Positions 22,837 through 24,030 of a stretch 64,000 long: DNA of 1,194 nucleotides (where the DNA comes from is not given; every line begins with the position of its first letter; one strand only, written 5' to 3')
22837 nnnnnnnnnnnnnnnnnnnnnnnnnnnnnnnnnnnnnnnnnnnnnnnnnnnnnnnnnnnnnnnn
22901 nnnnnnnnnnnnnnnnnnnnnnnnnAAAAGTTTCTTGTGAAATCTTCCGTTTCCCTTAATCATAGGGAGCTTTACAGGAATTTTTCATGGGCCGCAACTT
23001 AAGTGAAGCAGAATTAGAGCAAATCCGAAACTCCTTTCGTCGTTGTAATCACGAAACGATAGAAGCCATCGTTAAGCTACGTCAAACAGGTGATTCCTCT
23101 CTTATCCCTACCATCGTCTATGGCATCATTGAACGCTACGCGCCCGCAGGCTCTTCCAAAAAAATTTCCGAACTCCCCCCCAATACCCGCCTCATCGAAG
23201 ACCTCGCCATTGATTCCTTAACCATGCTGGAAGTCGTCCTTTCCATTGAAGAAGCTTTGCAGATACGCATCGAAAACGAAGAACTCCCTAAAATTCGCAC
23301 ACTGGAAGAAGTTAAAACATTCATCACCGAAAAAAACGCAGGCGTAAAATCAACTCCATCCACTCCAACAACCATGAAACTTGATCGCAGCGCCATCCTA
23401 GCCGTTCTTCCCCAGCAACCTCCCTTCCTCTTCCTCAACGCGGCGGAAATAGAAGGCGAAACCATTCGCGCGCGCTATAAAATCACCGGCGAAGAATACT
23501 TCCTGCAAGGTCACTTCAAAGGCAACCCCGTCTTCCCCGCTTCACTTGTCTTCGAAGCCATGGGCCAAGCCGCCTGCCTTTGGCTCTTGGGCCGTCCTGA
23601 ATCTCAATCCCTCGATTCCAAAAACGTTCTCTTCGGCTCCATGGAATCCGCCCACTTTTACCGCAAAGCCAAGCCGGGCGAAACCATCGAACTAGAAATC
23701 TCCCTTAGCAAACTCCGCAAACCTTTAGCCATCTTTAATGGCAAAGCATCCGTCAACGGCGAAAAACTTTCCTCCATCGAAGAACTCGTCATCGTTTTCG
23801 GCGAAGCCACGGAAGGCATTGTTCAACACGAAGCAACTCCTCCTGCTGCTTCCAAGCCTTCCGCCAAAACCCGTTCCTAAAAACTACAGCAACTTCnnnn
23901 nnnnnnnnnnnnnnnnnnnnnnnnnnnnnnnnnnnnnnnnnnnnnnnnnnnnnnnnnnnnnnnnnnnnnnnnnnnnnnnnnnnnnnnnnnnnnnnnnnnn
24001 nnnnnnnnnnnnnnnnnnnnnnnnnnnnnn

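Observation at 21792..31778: Stand-alone lipid/glycolipid biosynthesis cluster: ACP-dehydratase, KAS, SDR, GSA-type aminotransferase, SCP2-like protein and four glycosyltransferases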

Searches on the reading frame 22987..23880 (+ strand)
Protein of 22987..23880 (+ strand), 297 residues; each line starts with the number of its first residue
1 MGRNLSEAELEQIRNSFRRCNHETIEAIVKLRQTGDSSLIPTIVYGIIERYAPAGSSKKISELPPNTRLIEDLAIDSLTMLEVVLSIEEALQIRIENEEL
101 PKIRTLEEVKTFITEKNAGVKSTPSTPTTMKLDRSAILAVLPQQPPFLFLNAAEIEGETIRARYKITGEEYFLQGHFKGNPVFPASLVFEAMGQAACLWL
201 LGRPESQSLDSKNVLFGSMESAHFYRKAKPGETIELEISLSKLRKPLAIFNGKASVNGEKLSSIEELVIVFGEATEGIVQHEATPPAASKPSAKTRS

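Call 4: search_protein_families(library=pfam, proteins=[window:22987-23880:+], max_evalue=0.01)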
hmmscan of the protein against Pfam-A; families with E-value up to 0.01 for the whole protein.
window:22987-23880:+ (297 aa): 2 families
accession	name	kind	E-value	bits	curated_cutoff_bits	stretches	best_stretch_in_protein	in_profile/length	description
PF07977.19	FabA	-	6.2e-19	68.4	23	1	143-263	3-136/138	FabA-like domain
PF00550.31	PP-binding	-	2e-05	25.2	20.8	1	61-112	16-66/67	Phosphopantetheine attachment site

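Call 5: search_protein_families(library=ncbifam, proteins=[window:22987-23880:+], max_evalue=0.01)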
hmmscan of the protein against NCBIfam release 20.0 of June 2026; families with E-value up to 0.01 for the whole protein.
window:22987-23880:+ (297 aa): 21 families
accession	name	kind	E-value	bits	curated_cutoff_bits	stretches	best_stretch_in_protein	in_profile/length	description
NF000582.1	PRK00006.1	equivalog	5.2e-23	81.5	113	1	135-263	3-130/137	3-hydroxyacyl-ACP dehydratase FabZ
NF009667.0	PRK13188.1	equivalog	2.5e-22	79.2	465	1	116-263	305-452/464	bifunctional UDP-3-O-[3-hydroxymyristoyl] N-acetylglucosamine deacetylase/3-hydroxyacyl-ACP dehydratase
TIGR01750.1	fabZ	equivalog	1.5e-21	76.8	155.15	1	135-264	4-135/141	3-hydroxyacyl-ACP dehydratase FabZ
NF002148.0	PRK00982.1-2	subfamily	1.9e-11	43.6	71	1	60-117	21-78/79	acyl carrier protein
NF058663.1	cispen_cyc_AmcE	equivalog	2.5e-10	40.6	140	1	156-265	30-137/153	cispentacin biosynthesis cyclizing decarboxylase AmcE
NF002147.0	PRK00982.1-1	equivalog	2.4e-09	36.9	84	1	61-117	25-81/83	acyl carrier protein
NF002150.0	PRK00982.1-4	subfamily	2.6e-09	37.2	66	1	58-117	20-79/80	acyl carrier protein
TIGR00517.1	acyl_carrier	equivalog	3.5e-09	36.4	70.45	1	61-116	21-76/77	acyl carrier protein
NF040636.1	AcpM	exception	2.3e-08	34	146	1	60-116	22-78/93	meromycolate extension acyl carrier protein AcpM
NF006031.0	PRK08172.1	equivalog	3.5e-08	34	76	1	59-110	20-71/82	acyl carrier protein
NF009104.0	PRK12449.1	equivalog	1.2e-07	31.6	70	1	62-116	24-78/80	acyl carrier protein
NF002149.0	PRK00982.1-3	equivalog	5.2e-07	29.5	106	1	62-117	22-77/78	acyl carrier protein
NF005798.0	PRK07639.1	equivalog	7.3e-07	29.5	100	1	58-116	21-81/91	petrobactin biosynthesis protein AsbD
NF002151.0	PRK00982.1-5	equivalog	1.6e-06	28.2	92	1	65-117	25-77/78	acyl carrier protein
NF003509.0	PRK05174.1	equivalog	1.9e-06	27.8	124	1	158-269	53-163/172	bifunctional 3-hydroxydecanoyl-ACP dehydratase/trans-2-decenoyl-ACP isomerase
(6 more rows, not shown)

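Call 6: find_encoding_contigs(protein=window:22987-23880:+, flank=10000, max_places=10)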
Protein window:22987-23880:+ (297 aa): no gene with exactly this product is on record in the collection.

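Call 7: find_homologous_proteins(query=window:22987-23880:+, max_evalue=0.00001)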
Query window:22987-23880:+ (297 aa): 1400 proteins with E <= 0.00001 among 4440 candidates; the best 120 are listed.
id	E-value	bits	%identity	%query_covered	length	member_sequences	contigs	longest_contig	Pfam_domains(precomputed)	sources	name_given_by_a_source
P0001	6.5e-187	637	100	100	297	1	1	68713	PF00550.32,PF22818.3,PF07977.20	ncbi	ncbi:MAG: phosphopantetheine-binding protein [bacterium]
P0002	1.5e-155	534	85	99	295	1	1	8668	PF00550.32,PF22818.3,PF07977.20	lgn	-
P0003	1.7e-115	403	66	97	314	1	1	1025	PF00550.32,PF22818.3,PF07977.20,PF22817.3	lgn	-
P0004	1.3e-111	390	63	100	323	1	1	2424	PF00550.32,PF22818.3,PF07977.20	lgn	-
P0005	4.4e-111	389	65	94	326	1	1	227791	PF00550.32,PF22818.3,PF07977.20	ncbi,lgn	ncbi:MAG: phosphopantetheine-binding protein [Verrucomicrobiota bacterium]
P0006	2.9e-108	379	62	98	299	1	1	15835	PF00550.32,PF22818.3,PF07977.20,PF22817.3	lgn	-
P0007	5.7e-106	372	63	93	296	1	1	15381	PF00550.32,PF22818.3,PF07977.20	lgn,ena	-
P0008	6.5e-101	355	57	97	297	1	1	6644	PF00550.32,PF22818.3,PF07977.20,PF22817.3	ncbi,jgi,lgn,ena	jgi:3-hydroxyacyl-[acyl-carrier-protein] dehydratase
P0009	5.6e-99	349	60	93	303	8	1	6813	PF00550.32,PF22818.3,PF07977.20,PF22817.3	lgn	-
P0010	8.7e-98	345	61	91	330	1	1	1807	PF00550.32,PF07977.20,PF22817.3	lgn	-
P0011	1.6e-94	334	55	95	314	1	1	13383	PF00550.32,PF07977.20,PF22817.3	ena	-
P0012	8.2e-93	329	55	97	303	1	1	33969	PF00550.32,PF22818.3,PF07977.20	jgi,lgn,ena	-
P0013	9.7e-93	328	55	96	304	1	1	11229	PF00550.32,PF22818.3,PF07977.20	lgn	-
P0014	3.8e-92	326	58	90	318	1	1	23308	PF00550.32,PF22818.3,PF07977.20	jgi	jgi:acyl carrier protein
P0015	8.6e-92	325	56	90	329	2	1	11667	PF00550.32,PF22818.3,PF07977.20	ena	-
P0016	8.9e-92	325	54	91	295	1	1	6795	PF00550.32,PF22818.3,PF07977.20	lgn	-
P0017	9.7e-92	325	56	97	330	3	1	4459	PF00550.32,PF22818.3,PF07977.20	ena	-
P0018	1.0e-91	325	54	91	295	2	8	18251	PF00550.32,PF22818.3,PF07977.20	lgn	-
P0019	4.6e-91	323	55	90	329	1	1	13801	PF00550.32,PF22818.3,PF07977.20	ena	-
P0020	4.6e-91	323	54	91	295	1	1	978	PF00550.32,PF22818.3,PF07977.20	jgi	jgi:3-hydroxyacyl-[acyl-carrier-protein] dehydratase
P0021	5.0e-91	323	55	90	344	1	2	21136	PF00550.32,PF22818.3,PF07977.20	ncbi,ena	-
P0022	5.6e-91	323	49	98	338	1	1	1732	PF00550.32,PF22818.3,PF07977.20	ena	-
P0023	7.8e-91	322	53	92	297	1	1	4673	PF00550.32,PF22818.3,PF07977.20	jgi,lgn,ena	jgi:3-hydroxyacyl-[acyl-carrier-protein] dehydratase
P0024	8.1e-91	322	53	94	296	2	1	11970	PF00550.32,PF07977.20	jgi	jgi:acyl carrier protein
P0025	8.7e-91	322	56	90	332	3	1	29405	PF00550.32,PF22818.3,PF07977.20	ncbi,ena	-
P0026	1.0e-90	322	54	98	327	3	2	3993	PF00550.32,PF22818.3,PF07977.20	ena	-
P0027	1.3e-90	321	55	90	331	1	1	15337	PF00550.32,PF22818.3,PF07977.20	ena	-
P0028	1.7e-90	321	53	95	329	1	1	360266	PF00550.32,PF22818.3,PF07977.20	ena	-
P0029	1.7e-90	321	55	90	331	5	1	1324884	PF00550.32,PF22818.3,PF07977.20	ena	-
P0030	3.8e-90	320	70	74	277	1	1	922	PF00550.32,PF22818.3,PF07977.20,PF22817.3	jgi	jgi:3-hydroxyacyl-[acyl-carrier-protein] dehydratase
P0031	4.0e-90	320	53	98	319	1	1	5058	PF00550.32,PF22818.3,PF07977.20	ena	-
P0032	4.5e-90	320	53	97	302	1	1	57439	PF00550.32,PF22818.3,PF07977.20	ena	-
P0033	5.5e-90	319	55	93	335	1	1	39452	PF00550.32,PF22818.3,PF07977.20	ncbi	-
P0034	8.5e-90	319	54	97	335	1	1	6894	PF00550.32,PF07977.20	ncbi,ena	-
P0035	1.0e-89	318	55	97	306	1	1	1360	PF00550.32,PF22818.3,PF07977.20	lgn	-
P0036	1.8e-89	318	53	91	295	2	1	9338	PF00550.32,PF22818.3,PF07977.20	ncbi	ncbi:MAG: phosphopantetheine-binding protein [Verrucomicrobiia bacterium]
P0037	1.9e-89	318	51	98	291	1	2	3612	PF00550.32,PF22818.3,PF07977.20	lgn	-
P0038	2.7e-89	317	54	90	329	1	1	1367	PF00550.32,PF22818.3,PF07977.20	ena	-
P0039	3.2e-89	317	54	90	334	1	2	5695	PF00550.32,PF22818.3,PF07977.20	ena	-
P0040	5.6e-89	316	55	90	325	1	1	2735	PF00550.32,PF22818.3,PF07977.20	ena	-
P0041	7.1e-89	316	54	92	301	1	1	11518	PF00550.32,PF22818.3,PF07977.20,PF22817.3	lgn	-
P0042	1.1e-88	315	51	98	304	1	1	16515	PF00550.32,PF22818.3,PF07977.20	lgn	-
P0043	1.8e-88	314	53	91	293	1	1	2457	PF00550.32,PF07977.20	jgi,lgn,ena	-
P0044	4.9e-88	313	52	98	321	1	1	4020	PF00550.32,PF22818.3,PF07977.20,PF22817.3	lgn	-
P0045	5.7e-88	313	54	94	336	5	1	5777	PF00550.32,PF22818.3,PF07977.20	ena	-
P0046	6.7e-88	312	54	97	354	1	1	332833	PF00550.32,PF22818.3,PF07977.20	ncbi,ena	-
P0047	6.8e-88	312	52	93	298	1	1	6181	PF00550.32,PF22818.3,PF07977.20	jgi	jgi:acyl carrier protein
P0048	7.2e-88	312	53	93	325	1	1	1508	PF00550.32,PF22818.3,PF07977.20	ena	-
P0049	1.3e-87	311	52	93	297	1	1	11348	PF00550.32,PF22818.3,PF07977.20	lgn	-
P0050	2.7e-87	311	54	91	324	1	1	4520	PF00550.32,PF07977.20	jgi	-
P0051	2.7e-87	310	51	92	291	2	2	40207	PF00550.32,PF22818.3,PF07977.20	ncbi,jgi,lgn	jgi:acyl carrier protein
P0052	3.9e-87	310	54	92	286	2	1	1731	PF00550.32,PF22818.3,PF07977.20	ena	-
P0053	5.5e-87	309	51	98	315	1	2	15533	PF00550.32,PF22818.3,PF07977.20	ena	-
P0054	6.2e-87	309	53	92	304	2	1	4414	PF00550.32,PF07977.20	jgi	jgi:3-hydroxyacyl-[acyl-carrier-protein] dehydratase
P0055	8.1e-87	309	56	90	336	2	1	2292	PF00550.32,PF22818.3,PF07977.20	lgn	-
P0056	9.9e-87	309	54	92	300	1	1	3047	PF00550.32,PF22818.3,PF07977.20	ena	-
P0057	1.1e-86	308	51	98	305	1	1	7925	PF00550.32,PF22818.3,PF07977.20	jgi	jgi:3-hydroxyacyl-[acyl-carrier-protein] dehydratase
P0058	1.4e-86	308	52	96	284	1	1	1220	PF00550.32,PF22818.3,PF07977.20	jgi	jgi:acyl carrier protein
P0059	1.5e-86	308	52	92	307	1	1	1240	PF00550.32,PF22818.3,PF07977.20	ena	-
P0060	1.6e-86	308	51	97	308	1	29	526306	PF00550.32,PF22818.3,PF07977.20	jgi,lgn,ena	jgi:3-hydroxyacyl-[acyl-carrier-protein] dehydratase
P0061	1.7e-86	308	51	97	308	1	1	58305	PF00550.32,PF22818.3,PF07977.20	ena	-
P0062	1.8e-86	308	56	92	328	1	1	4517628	PF22818.3,PF07977.20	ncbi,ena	-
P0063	1.8e-86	308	51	92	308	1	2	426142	PF00550.32,PF22818.3,PF07977.20,PF22817.3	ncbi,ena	-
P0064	2.1e-86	308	51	92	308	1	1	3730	PF00550.32,PF22818.3,PF07977.20,PF22817.3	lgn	-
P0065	2.4e-86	307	54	92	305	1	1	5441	PF00550.32,PF07977.20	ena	-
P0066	2.6e-86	307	53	92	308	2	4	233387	PF00550.32,PF22818.3,PF07977.20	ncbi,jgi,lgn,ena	jgi:3-hydroxyacyl-[acyl-carrier-protein] dehydratase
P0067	2.8e-86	307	53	92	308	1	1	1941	PF00550.32,PF07977.20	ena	-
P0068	3.1e-86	307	52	94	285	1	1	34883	PF00550.32,PF22818.3,PF07977.20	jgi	jgi:acyl carrier protein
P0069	3.7e-86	307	51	97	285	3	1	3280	PF00550.32,PF22818.3,PF07977.20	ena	-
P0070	4.2e-86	307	53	90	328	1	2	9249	PF00550.32,PF22818.3,PF07977.20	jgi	jgi:acyl carrier protein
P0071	4.5e-86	307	51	98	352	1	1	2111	PF00550.32,PF22818.3,PF07977.20,PF22817.3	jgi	jgi:acyl carrier protein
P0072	4.9e-86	306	53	93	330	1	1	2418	PF00550.32,PF22818.3,PF07977.20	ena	-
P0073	5.4e-86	306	51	95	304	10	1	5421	PF00550.32,PF22818.3,PF07977.20,PF22817.3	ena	-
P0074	5.5e-86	306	52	94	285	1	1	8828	PF00550.32,PF22818.3,PF07977.20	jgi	jgi:acyl carrier protein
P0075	5.7e-86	306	51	91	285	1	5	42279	PF00550.32,PF07977.20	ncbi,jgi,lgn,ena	-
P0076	7.2e-86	306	53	92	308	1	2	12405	PF00550.32,PF22818.3,PF07977.20,PF22817.3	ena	-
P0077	8.0e-86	306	51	98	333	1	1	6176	PF00550.32,PF22818.3,PF07977.20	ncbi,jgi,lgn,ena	jgi:3-hydroxyacyl-[acyl-carrier-protein] dehydratase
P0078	9.1e-86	305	52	95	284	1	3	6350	PF00550.32,PF22818.3,PF07977.20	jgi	jgi:acyl carrier protein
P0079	9.3e-86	305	52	92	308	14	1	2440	PF00550.32,PF22818.3,PF07977.20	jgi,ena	jgi:3-hydroxyacyl-[acyl-carrier-protein] dehydratase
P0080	1.1e-85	305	51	97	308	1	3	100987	PF00550.32,PF22818.3,PF07977.20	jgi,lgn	jgi:3-hydroxyacyl-[acyl-carrier-protein] dehydratase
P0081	1.4e-85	305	53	92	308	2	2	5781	PF22818.3,PF07977.20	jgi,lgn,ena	-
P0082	1.5e-85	305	51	93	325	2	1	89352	PF00550.32,PF22818.3,PF07977.20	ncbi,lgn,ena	-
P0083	1.6e-85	305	51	97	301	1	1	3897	PF00550.32,PF22818.3,PF07977.20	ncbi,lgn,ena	-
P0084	1.7e-85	305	53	92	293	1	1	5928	PF00550.32,PF22818.3,PF07977.20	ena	-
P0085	2.2e-85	304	54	93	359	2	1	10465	PF00550.32,PF22818.3,PF07977.20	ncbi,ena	-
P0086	2.4e-85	304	54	93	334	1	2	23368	PF00550.32,PF22818.3,PF07977.20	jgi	jgi:acyl carrier protein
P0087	2.4e-85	304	48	100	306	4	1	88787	PF00550.32,PF22818.3,PF07977.20,PF22817.3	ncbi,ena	-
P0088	2.8e-85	304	51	91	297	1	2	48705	PF00550.32,PF22818.3,PF07977.20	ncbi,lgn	ncbi:MAG: hypothetical protein OHK005_07280 [Candidatus Methylacidiphilales bacterium]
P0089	3.0e-85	304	51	94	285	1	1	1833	PF00550.32,PF22818.3,PF07977.20,PF22817.3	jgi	jgi:acyl carrier protein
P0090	3.1e-85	304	52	92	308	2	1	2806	PF00550.32,PF22818.3,PF07977.20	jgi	jgi:acyl carrier protein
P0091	3.3e-85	304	52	92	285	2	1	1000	PF00550.32,PF22818.3,PF07977.20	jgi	jgi:acyl carrier protein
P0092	3.6e-85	304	52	92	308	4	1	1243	PF00550.32,PF22818.3,PF07977.20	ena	-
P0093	3.6e-85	304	51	92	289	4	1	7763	PF00550.32,PF22818.3,PF07977.20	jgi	-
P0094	3.9e-85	303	53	93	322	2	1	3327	PF00550.32,PF22818.3,PF07977.20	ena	-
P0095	4.2e-85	303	51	94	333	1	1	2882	PF22818.3,PF07977.20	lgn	-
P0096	4.6e-85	303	53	92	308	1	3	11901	PF00550.32,PF22818.3,PF07977.20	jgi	jgi:3-hydroxyacyl-[acyl-carrier-protein] dehydratase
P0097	4.9e-85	303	51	92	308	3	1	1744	PF00550.32,PF22818.3,PF07977.20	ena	-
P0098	4.9e-85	303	52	92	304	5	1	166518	PF07977.20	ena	-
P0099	5.4e-85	303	54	90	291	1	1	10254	PF00550.32,PF22818.3,PF07977.20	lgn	-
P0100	5.6e-85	303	52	92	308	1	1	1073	PF00550.32,PF22818.3,PF07977.20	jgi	jgi:acyl carrier protein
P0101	5.6e-85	303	50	99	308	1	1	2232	PF00550.32,PF22818.3,PF07977.20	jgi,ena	jgi:3-hydroxyacyl-[acyl-carrier-protein] dehydratase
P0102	5.6e-85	303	53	92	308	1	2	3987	PF00550.32,PF22818.3,PF07977.20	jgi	jgi:3-hydroxyacyl-[acyl-carrier-protein] dehydratase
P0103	5.6e-85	303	53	92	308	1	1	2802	PF00550.32,PF22818.3,PF07977.20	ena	-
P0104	5.8e-85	303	53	92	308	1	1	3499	PF00550.32,PF22818.3,PF07977.20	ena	-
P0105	5.9e-85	303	53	92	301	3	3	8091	PF00550.32,PF22818.3,PF07977.20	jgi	jgi:3-hydroxyacyl-[acyl-carrier-protein] dehydratase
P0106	6.0e-85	303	53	92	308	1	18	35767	PF00550.32,PF22818.3,PF07977.20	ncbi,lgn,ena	-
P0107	6.0e-85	303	53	92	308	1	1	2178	PF00550.32,PF22818.3,PF07977.20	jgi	jgi:3-hydroxyacyl-[acyl-carrier-protein] dehydratase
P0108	6.7e-85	303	51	97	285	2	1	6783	PF00550.32,PF22818.3,PF07977.20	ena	-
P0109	6.7e-85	303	52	92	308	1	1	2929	PF00550.32,PF22818.3,PF07977.20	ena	-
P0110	7.2e-85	303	50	99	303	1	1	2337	PF00550.32,PF07977.20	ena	-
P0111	7.3e-85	303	50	97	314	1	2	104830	PF00550.32,PF07977.20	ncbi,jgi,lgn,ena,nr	ncbi:MAG TPA: phosphopantetheine-binding protein [Verrucomicrobiae bacterium]|nr:phosphopantetheine-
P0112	1.1e-84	302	52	92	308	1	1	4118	PF00550.32,PF22818.3,PF07977.20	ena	-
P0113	1.1e-84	302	52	92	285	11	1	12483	PF00550.32,PF22818.3,PF07977.20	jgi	jgi:3-hydroxyacyl-[acyl-carrier-protein] dehydratase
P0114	1.2e-84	302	51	92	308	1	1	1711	PF00550.32,PF22818.3,PF07977.20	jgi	jgi:3-hydroxyacyl-[acyl-carrier-protein] dehydratase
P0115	1.2e-84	302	51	93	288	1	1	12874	PF00550.32,PF22818.3,PF07977.20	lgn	-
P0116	1.3e-84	302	51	92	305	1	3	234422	PF07977.20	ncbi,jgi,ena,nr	ncbi:MAG TPA: phosphopantetheine-binding protein [Verrucomicrobiae bacterium]|nr:phosphopantetheine-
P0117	1.4e-84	302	50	96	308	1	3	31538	PF00550.32,PF22818.3,PF07977.20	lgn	-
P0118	1.5e-84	302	51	91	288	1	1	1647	PF00550.32,PF22818.3,PF07977.20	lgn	-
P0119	1.6e-84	301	53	92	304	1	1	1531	PF00550.32,PF22818.3,PF07977.20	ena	-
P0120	1.6e-84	301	53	92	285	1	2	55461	PF00550.32,PF22818.3,PF07977.20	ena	-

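Call 8: find_encoding_contigs(protein=P0062, flank=10000, max_places=2)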
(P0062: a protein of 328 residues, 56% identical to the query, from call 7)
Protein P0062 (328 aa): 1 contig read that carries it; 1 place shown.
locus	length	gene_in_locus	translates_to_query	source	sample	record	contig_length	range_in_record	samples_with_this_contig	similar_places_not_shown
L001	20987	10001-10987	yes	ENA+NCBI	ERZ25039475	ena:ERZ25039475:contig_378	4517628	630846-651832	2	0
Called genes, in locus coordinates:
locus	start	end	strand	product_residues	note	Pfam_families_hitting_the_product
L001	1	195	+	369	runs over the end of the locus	PF02073:Peptidase_M29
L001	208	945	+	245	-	PF14622:Ribonucleas_3_3, PF00636:Ribonuclease_3, PF00035:dsrm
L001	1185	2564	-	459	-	PF00890:FAD_binding_2, PF01134:GIDA (weak), PF01266:DAO (faint), PF07992:Pyr_redox_2, PF12831:FAD_oxidored, PF13738:Pyr_redox_3, PF00070:Pyr_redox, PF02852:Pyr_redox_dim, +4 more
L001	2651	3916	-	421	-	PF00364:Biotin_lipoyl, PF25997:BSH_YhbJ (weak), PF02817:E3_binding, PF00198:2-oxoacid_dh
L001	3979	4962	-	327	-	PF02779:Transket_pyr, PF02780:Transketolase_C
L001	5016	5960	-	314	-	PF00676:E1_dh, PF02775:TPP_enzyme_C, PF13292:DXP_synthase_N (weak)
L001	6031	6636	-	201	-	PF20221:DUF6580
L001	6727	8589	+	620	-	PF01134:GIDA, PF21680:GIDA_C_1st, PF13932:SAM_GIDA_C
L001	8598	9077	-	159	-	PF00534:Glycos_transf_1, PF13524:Glyco_trans_1_2 (weak), PF13692:Glyco_trans_1_4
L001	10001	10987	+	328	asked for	PF07977:FabA, PF22818:ApeI-like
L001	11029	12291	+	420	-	PF00109:ketoacyl-synt, PF08545:ACP_syn_III (faint), PF02801:Ketoacyl-synt_C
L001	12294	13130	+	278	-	PF00106:adh_short, PF13561:adh_short_C2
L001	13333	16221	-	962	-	PF02347:GDC-P, PF01212:Beta_elim_lyase (faint), PF21478:GcvP2_C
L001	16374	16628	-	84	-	PF01016:Ribosomal_L27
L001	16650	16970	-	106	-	PF00829:Ribosomal_L21p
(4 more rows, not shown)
